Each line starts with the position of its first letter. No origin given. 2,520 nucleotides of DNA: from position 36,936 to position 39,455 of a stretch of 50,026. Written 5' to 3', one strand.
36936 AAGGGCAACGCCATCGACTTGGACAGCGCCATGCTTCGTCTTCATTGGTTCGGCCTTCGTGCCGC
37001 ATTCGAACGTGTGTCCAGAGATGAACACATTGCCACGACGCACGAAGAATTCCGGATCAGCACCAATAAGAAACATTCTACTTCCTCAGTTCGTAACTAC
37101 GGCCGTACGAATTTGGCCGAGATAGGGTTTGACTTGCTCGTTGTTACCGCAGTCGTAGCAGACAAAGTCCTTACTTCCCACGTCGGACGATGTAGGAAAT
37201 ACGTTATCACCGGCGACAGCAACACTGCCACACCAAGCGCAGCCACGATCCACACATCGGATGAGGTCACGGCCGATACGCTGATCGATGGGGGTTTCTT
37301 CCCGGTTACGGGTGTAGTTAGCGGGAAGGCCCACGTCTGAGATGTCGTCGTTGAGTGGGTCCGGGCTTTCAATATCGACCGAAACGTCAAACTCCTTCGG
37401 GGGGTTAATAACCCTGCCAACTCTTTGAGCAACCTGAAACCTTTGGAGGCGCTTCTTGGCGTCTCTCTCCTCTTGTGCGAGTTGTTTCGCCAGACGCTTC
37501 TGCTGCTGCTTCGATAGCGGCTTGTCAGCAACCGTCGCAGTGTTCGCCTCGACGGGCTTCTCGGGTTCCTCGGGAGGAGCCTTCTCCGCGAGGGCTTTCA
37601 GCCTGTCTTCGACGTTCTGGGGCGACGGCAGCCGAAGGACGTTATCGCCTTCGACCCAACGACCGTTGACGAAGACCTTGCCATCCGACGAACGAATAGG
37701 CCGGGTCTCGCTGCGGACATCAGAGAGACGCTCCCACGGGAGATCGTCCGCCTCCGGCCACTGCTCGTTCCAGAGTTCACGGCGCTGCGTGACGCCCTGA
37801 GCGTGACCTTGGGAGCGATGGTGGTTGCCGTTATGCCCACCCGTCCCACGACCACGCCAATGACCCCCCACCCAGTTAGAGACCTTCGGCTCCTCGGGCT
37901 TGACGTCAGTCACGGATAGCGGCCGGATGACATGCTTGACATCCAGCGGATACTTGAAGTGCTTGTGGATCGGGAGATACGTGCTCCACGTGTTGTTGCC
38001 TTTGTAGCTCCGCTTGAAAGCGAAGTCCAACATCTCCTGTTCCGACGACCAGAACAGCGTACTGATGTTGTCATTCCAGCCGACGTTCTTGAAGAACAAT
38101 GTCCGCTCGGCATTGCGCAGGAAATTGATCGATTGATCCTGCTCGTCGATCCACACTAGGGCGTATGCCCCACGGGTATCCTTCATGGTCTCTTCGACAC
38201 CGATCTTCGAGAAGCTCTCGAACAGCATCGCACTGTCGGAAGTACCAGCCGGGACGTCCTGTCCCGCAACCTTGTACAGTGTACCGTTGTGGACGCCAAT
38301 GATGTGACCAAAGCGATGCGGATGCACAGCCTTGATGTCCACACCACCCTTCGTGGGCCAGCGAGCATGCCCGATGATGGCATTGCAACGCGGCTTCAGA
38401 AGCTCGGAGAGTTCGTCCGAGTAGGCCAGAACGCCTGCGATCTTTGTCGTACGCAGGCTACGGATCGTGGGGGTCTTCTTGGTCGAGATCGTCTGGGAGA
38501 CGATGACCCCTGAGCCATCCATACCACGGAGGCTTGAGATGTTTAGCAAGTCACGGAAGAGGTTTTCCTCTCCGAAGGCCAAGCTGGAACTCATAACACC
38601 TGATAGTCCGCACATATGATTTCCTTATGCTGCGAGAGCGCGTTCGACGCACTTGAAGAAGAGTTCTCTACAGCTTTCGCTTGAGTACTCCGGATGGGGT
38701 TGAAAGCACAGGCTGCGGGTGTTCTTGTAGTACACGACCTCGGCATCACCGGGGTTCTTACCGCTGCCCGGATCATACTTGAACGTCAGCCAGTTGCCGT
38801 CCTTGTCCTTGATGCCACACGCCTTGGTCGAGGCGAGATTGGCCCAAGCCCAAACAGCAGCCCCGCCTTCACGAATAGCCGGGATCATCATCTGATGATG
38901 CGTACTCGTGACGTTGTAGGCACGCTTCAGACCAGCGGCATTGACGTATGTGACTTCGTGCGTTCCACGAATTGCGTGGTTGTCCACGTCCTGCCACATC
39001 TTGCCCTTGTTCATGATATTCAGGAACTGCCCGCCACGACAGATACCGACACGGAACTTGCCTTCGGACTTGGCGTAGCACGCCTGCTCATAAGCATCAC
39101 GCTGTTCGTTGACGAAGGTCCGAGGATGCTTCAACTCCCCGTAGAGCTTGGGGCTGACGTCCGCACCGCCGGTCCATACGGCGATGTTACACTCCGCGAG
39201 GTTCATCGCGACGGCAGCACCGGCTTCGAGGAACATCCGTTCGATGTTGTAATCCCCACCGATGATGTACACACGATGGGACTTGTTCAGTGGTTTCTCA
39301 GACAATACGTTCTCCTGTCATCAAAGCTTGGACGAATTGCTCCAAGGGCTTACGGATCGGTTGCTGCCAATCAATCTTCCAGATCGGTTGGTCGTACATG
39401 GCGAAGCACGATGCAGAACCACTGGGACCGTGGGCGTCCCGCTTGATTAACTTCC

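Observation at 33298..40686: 7.4-kb phage cluster of amide-bond and gamma-glutamyl enzymes with no assignable product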

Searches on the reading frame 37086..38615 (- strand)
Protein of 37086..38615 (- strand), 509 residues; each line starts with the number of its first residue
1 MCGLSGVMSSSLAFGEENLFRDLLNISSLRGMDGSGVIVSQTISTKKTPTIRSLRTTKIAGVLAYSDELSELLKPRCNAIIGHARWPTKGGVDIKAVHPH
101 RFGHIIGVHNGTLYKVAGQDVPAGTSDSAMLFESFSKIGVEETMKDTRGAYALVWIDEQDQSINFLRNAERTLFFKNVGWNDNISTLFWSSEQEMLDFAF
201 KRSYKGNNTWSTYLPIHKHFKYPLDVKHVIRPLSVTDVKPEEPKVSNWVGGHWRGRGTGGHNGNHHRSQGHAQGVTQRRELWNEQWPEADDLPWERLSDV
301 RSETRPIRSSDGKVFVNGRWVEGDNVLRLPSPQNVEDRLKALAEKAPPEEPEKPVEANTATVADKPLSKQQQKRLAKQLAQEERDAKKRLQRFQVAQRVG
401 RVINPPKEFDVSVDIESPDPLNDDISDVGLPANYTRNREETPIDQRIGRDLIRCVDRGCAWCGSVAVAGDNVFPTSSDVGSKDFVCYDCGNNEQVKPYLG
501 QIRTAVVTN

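Call 3: search_protein_families(library=pfam, proteins=[window:37086-38615:-], max_evalue=0.1)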
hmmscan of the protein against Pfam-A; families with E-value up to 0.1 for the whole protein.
window:37086-38615:- (509 aa): 3 families
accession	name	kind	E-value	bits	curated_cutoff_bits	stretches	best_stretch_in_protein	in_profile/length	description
PF13522.11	GATase_6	-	9.9e-13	48.7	27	1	78-176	11-119/130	Glutamine amidotransferase domain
PF13537.11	GATase_7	-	0.0035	17.8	25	1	123-193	50-118/123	Glutamine amidotransferase domain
PF24734.1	DUF7685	-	0.077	13.3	27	0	459-493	2-35/43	Domain of unknown function (DUF7685)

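Call 6: search_protein_families(library=phrogs, proteins=[window:37086-38615:-], max_evalue=0.01)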
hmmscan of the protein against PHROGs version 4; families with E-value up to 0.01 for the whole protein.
window:37086-38615:- (509 aa): 4 families
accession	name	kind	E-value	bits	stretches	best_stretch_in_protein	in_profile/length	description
phrog_4736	-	other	2.1e-47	163.7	1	1-268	1-261/498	L-glutamine-D-fructose-6-phosphate aminotransferase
phrog_18128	-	other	6.4e-39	135.1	1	1-234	1-229/437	aminotransferase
phrog_14519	-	moron, auxiliary metabolic gene and host takeover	7.1e-06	26.5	1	57-160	52-164/295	glutamine amidotransferase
phrog_13807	-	unknown function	2e-05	24.2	1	1-113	1-104/609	-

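Call 36: find_homologous_proteins(query=window:37086-38615:-, max_evalue=0.001)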
Query window:37086-38615:- (509 aa): 50 proteins with E <= 0.001 among 8000 candidates.
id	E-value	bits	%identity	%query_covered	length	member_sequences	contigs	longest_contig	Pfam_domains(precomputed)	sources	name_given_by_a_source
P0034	0.0e+0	1118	100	94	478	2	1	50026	PF13522.12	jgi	jgi:hypothetical protein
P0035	5.6e-126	440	48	98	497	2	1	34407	PF13522.12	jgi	jgi:hypothetical protein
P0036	4.4e-123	430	47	100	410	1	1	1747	PF13522.12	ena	-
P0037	1.2e-121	425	46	98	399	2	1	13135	PF13522.12,PF13537.12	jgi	jgi:hypothetical protein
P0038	6.5e-119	416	47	100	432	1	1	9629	PF13522.12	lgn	-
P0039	2.9e-116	407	69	48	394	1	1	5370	PF13522.12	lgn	-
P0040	9.4e-114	399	44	97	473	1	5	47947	PF13522.12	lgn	-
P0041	1.6e-112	395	45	98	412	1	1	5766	PF13522.12,PF13537.12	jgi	jgi:hypothetical protein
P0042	1.1e-110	389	44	100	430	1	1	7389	PF13522.12,PF13537.12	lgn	-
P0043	1.4e-110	389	42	100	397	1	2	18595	PF13522.12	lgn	-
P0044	2.4e-110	388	43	100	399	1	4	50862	PF13522.12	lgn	-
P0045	5.3e-110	387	42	100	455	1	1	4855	PF13522.12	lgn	-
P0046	2.7e-108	381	42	100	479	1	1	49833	PF13522.12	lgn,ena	-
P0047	2.9e-108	381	41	97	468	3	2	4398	PF13522.12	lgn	-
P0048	4.5e-107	377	41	100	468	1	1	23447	PF13522.12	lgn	-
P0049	1.2e-106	376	62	50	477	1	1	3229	PF13522.12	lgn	-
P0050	1.1e-104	369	40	100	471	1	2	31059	PF13522.12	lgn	-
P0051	1.4e-104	369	42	100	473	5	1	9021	PF13522.12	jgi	jgi:hypothetical protein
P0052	2.0e-104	368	60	47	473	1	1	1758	PF13522.12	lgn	-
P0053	3.7e-104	368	40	96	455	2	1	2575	PF13522.12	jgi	jgi:hypothetical protein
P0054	8.9e-104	366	39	100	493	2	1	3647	PF13522.12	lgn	-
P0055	1.2e-103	366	41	99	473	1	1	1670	PF13522.12,PF13537.12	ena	-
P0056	1.1e-102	363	40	100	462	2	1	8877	PF13522.12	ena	-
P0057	3.2e-99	351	56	46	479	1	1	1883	PF13522.12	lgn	-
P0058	3.5e-98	348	41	100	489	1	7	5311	PF13522.12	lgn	-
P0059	1.9e-92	329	57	56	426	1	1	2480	PF13522.12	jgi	jgi:hypothetical protein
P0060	2.1e-92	329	38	95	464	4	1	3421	PF13522.12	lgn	-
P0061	3.5e-88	315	52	46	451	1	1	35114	PF13522.12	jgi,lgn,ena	-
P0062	5.7e-83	298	52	48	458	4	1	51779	PF13522.12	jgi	jgi:predicted glutamine amidotransferase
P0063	3.7e-78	282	52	44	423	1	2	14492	PF13522.12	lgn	-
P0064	3.7e-56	209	42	47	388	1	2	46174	PF13522.12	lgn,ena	-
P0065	3.1e-51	193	42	46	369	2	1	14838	PF13522.12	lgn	-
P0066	3.1e-48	183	38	50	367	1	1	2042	PF13522.12,PF13537.12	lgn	-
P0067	2.8e-47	180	42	47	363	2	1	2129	PF13522.12,PF13537.12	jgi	jgi:hypothetical protein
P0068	1.1e-44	171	40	40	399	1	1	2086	PF13522.12,PF13537.12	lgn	-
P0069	1.0e-43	168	45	42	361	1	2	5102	PF13522.12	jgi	jgi:asparagine synthetase B (glutamine-hydrolysing)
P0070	2.6e-43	167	39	50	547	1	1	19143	PF13522.12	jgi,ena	jgi:hypothetical protein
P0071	2.2e-41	160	44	40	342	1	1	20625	PF13522.12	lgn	-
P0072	2.9e-39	153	35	49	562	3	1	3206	PF13522.12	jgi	jgi:predicted glutamine amidotransferase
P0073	4.4e-39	153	38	47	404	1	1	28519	PF13522.12,PF13537.12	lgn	-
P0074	6.6e-34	136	35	47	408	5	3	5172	PF13522.12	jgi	jgi:hypothetical protein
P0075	1.9e-31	128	40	40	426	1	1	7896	PF13522.12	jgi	jgi:hypothetical protein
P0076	6.1e-26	109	34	42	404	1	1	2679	PF13522.12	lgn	-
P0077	1.1e-24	105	36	40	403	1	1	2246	PF13522.12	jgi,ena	-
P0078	3.6e-22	97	33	39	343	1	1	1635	PF13522.12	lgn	-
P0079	1.1e-21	95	32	48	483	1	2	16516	PF13522.12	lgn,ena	-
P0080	2.5e-16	78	29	50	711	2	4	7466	PF13522.12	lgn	-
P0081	4.2e-10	57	35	34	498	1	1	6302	PF13230.12,PF13522.12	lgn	-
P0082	7.1e-7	47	32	27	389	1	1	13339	PF13522.12,PF13537.12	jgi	jgi:hypothetical protein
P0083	4.6e-4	37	28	53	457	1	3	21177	PF13230.12,PF13522.12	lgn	-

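Call 82: search_protein_families(library=ncbifam, proteins=[window:37086-38615:-], max_evalue=0.01)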
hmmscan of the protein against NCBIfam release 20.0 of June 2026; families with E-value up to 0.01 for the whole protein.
window:37086-38615:- (509 aa): 3 families
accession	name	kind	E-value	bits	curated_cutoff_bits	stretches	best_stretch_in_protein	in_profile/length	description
NF001484.0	PRK00331.1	subfamily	3.3e-09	35.7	381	1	1-113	1-103/601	isomerizing glutamine--fructose-6-phosphate transaminase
TIGR01135.1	glmS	equivalog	5.8e-06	25.1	418.05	1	29-112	25-101/607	glutamine--fructose-6-phosphate transaminase (isomerizing)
TIGR01134.1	purF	equivalog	0.0035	16.7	350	1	2-160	1-168/432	amidophosphoribosyltransferase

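Call 87: search_solved_structures(query=A3, max_evalue=0.01, show_alignments=1)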
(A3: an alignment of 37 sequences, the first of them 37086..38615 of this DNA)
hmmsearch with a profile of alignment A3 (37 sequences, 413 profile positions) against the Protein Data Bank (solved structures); distinct sequences matched with E-value up to 0.01: 20.
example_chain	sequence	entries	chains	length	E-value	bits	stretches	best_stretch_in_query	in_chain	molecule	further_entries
4amv_A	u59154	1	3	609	6.3e-12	48.8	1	1-113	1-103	GLUCOSAMINE--FRUCTOSE-6-PHOSPHATE AMINOTRANSFERASE [ISOMER IZING]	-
1xff_A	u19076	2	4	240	1.5e-11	47.6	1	2-113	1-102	Glucosamine--fructose-6-phosphate aminotransferase [isomerizing]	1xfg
1jxa_A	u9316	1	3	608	1.3e-10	44.5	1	2-113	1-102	glucosamine 6-phosphate synthase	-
2j6h_A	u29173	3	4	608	1.3e-10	44.5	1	2-113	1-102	GLUCOSAMINE-FRUCTOSE-6-PHOSPHATE AMINOTRANSFERASE | GLUCOSAMINE--FRUCTOSE-6-PHOSPHATE AMINOTRANSFERASE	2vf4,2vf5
3ooj_A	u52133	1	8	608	1.6e-09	40.9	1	28-113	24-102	Glucosamine/fructose-6-phosphate aminotransferase, isomerizing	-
6lbp_A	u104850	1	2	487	7.9e-09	38.6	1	28-197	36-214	Amidophosphoribosyltransferase 2, chloroplastic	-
6r4h_A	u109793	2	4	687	1.2e-08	38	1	1-116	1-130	Glutamine--fructose-6-phosphate aminotransferase [isomerizing] 1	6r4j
6r4i_A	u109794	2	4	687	1.2e-08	38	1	1-116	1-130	Glutamine--fructose-6-phosphate aminotransferase [isomerizing] 1 | Glutamine--fructose-6-phosphate-aminotransferase [isomerizing] 1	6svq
6zmk_A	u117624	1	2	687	1.2e-08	38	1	1-116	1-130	Glutamine--fructose-6-phosphate aminotransferase [isomerizing] 1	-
6r4e_A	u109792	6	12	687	1.2e-08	38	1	1-116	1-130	Glutamine--fructose-6-phosphate aminotransferase [isomerizing] 1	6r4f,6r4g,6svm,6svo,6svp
6zmj_A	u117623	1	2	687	1.2e-08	38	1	1-116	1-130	Glutamine--fructose-6-phosphate aminotransferase [isomerizing] 1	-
8w7d_A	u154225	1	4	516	6.4e-08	35.6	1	1-134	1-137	Amidophosphoribosyltransferase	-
9q0n_A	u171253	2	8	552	2.5e-07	33.7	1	2-114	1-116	Amidophosphoribosyltransferase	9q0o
7ndl_A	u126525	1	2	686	2.5e-07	33.7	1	2-116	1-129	Isoform 2 of Glutamine-fructose-6-phosphate aminotransferase [isomerizing] 1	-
9q0m_A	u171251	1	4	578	2.7e-07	33.6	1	2-114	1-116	Amidophosphoribosyltransferase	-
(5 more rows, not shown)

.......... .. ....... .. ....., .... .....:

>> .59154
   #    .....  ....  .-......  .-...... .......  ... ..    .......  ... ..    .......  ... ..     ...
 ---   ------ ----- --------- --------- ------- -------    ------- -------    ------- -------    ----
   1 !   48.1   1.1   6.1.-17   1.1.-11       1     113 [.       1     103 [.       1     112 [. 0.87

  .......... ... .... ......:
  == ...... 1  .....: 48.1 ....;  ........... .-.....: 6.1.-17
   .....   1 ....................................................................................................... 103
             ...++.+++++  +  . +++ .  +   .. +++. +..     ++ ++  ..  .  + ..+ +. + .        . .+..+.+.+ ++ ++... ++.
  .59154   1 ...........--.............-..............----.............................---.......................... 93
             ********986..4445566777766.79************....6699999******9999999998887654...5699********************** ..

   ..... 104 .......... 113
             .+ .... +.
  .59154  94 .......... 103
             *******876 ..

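Call 106: search_protein_families(library=padloc, proteins=[window:37086-38615:-], max_evalue=0.01)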
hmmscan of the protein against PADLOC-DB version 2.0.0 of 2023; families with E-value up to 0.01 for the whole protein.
window:37086-38615:- (509 aa): 0 families

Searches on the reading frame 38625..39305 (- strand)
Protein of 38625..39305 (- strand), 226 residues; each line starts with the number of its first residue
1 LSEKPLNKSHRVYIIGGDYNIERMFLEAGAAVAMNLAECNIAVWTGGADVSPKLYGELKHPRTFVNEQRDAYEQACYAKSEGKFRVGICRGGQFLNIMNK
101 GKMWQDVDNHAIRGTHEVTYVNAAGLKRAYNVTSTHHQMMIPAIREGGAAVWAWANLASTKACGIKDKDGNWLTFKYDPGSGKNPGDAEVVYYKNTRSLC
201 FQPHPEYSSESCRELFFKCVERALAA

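Call 3: search_protein_families(library=pfam, proteins=[window:38625-39305:-], max_evalue=0.1)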
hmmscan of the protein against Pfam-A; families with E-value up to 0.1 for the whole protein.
window:38625-39305:- (226 aa): 2 families
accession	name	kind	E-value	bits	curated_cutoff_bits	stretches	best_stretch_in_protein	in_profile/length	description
PF07722.19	Peptidase_C26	-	2.6e-12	47.4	20.5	1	32-138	52-179/219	Peptidase C26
PF00117.34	GATase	-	0.0011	19.1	22.8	1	82-191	72-183/190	Glutamine amidotransferase class-I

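Call 6: search_protein_families(library=phrogs, proteins=[window:38625-39305:-], max_evalue=0.01)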
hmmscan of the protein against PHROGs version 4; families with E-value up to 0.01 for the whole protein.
window:38625-39305:- (226 aa): 1 family
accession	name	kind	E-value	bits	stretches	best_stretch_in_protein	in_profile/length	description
phrog_7218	-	moron, auxiliary metabolic gene and host takeover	1.2e-50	173.1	1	11-223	3-197/203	glutamine amidotransferase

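Call 82: search_protein_families(library=ncbifam, proteins=[window:38625-39305:-], max_evalue=0.01)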
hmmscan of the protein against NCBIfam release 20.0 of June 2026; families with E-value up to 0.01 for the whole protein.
window:38625-39305:- (226 aa): 0 families

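Call 85: search_solved_structures(query=window:38625-39305:-, max_evalue=1, show_alignments=1)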
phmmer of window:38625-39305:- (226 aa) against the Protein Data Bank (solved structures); distinct sequences matched with E-value up to 1: 2.
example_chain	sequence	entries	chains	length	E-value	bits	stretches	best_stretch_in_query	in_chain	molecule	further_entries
3fij_A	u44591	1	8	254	6.2e-05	25.6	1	42-112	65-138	Lin1909 protein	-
1whj_A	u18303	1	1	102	0.66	12.5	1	125-194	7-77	RIKEN cDNA 1700024K14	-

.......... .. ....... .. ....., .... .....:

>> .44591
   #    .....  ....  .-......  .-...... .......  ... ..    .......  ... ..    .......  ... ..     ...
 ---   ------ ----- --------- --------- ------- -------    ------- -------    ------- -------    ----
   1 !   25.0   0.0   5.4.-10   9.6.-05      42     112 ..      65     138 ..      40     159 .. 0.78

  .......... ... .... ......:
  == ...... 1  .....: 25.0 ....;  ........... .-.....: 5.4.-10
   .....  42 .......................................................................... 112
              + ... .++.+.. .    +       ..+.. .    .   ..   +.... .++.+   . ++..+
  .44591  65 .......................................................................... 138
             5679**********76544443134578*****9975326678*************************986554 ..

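Call 106: search_protein_families(library=padloc, proteins=[window:38625-39305:-], max_evalue=0.01)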
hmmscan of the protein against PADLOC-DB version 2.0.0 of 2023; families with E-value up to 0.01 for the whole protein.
window:38625-39305:- (226 aa): 0 families
